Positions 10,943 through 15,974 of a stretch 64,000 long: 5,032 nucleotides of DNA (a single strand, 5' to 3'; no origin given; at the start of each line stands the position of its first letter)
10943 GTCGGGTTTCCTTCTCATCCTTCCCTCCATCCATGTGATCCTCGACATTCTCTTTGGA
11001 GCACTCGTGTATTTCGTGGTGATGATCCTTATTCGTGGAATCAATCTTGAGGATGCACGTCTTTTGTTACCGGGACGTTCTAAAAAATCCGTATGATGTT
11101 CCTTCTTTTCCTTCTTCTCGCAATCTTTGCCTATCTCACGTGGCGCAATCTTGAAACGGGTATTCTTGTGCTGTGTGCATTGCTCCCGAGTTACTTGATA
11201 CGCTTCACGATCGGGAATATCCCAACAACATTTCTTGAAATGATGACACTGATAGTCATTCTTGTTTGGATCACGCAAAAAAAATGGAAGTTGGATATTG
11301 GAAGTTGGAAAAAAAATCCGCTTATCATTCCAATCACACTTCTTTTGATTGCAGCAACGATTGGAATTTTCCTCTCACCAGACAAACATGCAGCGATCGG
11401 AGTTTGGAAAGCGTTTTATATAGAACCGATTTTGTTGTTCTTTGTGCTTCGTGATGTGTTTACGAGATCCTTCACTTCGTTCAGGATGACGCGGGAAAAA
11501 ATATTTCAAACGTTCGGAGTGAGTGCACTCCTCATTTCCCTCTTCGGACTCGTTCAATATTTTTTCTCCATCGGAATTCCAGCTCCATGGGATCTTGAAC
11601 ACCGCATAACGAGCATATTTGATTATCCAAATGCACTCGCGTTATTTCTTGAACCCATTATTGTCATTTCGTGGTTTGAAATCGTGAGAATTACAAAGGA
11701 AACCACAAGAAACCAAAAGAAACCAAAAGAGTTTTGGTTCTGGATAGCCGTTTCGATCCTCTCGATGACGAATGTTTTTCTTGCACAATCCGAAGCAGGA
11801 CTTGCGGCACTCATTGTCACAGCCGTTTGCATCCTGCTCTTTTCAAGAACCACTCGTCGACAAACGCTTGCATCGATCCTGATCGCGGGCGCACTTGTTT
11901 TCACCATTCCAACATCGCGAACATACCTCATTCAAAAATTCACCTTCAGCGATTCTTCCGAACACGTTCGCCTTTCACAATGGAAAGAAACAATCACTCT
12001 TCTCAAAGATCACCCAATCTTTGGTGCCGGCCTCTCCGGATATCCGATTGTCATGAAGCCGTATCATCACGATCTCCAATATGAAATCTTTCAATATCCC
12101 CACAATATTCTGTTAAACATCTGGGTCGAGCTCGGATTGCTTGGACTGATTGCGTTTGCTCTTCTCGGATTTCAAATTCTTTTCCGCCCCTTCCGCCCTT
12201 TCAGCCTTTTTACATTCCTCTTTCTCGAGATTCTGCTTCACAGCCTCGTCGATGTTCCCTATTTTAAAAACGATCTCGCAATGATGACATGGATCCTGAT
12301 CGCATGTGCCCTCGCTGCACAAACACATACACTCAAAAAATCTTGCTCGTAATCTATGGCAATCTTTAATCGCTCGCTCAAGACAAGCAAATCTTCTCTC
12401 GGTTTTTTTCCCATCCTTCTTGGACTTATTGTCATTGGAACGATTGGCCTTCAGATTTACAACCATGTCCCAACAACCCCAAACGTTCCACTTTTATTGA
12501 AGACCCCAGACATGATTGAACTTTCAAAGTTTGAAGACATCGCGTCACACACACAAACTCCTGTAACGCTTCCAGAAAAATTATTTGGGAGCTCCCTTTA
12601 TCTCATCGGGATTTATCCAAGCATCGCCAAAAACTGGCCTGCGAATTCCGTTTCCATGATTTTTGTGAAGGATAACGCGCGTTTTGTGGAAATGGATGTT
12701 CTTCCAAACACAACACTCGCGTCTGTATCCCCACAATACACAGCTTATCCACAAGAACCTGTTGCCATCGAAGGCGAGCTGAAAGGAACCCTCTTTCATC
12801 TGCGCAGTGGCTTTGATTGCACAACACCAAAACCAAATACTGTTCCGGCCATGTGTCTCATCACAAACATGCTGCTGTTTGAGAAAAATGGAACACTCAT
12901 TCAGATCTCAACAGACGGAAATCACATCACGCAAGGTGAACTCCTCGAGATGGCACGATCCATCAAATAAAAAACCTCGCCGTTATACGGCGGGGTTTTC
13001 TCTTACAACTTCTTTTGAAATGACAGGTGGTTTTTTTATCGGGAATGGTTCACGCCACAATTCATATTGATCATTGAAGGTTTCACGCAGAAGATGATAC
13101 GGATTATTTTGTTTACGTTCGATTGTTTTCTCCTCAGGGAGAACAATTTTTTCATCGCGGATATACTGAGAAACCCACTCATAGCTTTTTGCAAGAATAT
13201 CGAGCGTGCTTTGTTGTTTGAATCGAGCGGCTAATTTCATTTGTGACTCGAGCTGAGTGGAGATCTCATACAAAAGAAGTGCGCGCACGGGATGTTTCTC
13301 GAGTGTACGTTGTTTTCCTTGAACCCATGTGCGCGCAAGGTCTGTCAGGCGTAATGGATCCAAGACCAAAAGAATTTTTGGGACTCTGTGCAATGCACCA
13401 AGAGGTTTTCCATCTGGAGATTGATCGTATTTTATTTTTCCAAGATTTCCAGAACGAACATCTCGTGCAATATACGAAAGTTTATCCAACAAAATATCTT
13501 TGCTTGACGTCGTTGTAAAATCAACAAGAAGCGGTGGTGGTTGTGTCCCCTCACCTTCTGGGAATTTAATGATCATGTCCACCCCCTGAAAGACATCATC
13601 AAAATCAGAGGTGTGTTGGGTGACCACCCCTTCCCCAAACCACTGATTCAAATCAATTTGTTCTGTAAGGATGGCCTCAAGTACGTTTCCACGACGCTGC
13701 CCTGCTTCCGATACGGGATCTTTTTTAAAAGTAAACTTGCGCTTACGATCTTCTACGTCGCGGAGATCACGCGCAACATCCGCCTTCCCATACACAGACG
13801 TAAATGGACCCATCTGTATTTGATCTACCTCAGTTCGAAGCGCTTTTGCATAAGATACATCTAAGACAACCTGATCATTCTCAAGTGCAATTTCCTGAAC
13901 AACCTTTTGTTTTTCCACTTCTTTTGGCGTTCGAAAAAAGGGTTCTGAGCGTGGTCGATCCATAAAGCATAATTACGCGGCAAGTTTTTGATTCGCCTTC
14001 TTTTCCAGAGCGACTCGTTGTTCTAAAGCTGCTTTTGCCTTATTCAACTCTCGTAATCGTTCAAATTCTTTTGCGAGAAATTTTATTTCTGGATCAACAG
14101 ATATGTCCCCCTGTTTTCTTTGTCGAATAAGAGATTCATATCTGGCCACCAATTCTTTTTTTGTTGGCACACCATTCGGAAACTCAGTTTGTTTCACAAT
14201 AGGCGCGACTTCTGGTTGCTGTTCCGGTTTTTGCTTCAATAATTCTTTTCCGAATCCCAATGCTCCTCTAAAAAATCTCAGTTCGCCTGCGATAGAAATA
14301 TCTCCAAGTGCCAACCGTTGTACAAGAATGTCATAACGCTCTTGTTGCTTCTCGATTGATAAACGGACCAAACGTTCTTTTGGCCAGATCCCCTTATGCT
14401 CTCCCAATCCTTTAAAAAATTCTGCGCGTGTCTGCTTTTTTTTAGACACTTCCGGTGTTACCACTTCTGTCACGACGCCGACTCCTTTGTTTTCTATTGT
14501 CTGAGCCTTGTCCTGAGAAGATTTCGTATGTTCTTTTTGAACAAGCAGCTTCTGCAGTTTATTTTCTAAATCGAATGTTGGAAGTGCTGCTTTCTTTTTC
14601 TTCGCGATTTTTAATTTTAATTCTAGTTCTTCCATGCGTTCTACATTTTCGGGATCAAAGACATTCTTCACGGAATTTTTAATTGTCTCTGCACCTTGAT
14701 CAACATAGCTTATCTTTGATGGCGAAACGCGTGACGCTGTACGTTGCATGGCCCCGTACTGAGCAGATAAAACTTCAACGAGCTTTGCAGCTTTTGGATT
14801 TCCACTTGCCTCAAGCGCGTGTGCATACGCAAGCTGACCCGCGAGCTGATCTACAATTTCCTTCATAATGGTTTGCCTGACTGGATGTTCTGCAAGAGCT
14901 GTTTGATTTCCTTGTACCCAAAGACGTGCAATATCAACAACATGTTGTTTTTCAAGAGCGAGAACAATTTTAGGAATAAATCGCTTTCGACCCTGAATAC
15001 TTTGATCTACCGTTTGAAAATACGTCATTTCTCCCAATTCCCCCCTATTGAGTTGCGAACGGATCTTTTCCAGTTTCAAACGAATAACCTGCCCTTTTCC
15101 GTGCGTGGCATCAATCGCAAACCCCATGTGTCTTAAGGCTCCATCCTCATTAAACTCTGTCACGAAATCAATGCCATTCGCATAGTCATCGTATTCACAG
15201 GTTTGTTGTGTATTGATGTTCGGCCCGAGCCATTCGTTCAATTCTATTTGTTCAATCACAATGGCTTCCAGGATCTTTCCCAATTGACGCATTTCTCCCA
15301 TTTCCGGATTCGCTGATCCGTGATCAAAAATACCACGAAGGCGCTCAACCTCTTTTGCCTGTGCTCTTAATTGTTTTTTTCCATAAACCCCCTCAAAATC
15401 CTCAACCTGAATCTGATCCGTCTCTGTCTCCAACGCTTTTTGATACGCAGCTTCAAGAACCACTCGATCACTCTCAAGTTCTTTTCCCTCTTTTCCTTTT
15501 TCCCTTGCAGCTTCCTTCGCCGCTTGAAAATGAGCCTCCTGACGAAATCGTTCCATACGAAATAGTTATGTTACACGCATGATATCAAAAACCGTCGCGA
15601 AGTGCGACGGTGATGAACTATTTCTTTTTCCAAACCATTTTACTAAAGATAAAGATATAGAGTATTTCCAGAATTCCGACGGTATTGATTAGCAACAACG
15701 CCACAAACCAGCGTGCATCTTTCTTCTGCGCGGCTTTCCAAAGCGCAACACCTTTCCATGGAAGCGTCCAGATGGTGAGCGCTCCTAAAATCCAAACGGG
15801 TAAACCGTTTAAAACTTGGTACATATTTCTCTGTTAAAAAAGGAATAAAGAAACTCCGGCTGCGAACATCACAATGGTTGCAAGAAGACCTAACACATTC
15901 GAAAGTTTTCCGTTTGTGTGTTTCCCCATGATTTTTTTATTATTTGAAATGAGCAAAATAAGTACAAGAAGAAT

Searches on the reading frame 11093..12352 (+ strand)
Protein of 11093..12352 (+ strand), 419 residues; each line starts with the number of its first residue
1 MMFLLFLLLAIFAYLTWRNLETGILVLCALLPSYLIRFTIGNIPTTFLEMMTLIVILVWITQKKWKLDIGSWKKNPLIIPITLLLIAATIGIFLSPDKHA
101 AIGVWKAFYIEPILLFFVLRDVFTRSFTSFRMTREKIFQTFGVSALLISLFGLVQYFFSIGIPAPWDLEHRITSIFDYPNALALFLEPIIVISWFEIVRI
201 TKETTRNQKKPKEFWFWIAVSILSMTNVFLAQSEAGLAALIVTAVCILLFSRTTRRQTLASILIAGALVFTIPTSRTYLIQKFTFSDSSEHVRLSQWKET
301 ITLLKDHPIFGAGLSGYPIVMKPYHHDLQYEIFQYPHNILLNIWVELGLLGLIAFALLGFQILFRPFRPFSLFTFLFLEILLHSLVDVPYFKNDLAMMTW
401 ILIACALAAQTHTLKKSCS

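Call 50: search_protein_families(library=pfam, proteins=[window:11093-12352:+], max_evalue=0.001)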
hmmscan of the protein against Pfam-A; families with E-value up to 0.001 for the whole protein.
window:11093-12352:+ (419 aa): 1 family
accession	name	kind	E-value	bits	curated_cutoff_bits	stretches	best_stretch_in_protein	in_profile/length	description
PF04932.20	Wzy_C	-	4.7e-22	78.8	31.7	1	220-356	2-149/149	O-Antigen ligase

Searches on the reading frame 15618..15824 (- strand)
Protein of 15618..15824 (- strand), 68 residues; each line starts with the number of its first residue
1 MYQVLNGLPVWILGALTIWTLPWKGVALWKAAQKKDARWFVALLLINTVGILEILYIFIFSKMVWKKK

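Call 3: search_protein_families(library=pfam, proteins=[window:15618-15824:-], max_evalue=0.01)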
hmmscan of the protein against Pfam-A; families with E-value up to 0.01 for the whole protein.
window:15618-15824:- (68 aa): 1 family
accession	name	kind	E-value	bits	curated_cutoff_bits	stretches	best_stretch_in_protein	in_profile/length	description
PF18893.5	DUF5652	-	2.8e-21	75.4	23.4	1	9-63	12-66/71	Family of unknown function (DUF5652)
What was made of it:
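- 15618..15824 (-): DUF5652 small membrane protein, co-conserved after Nramp. A terminator follows at 15591-15611. PF18893 scores 75.4 bits (call 3).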
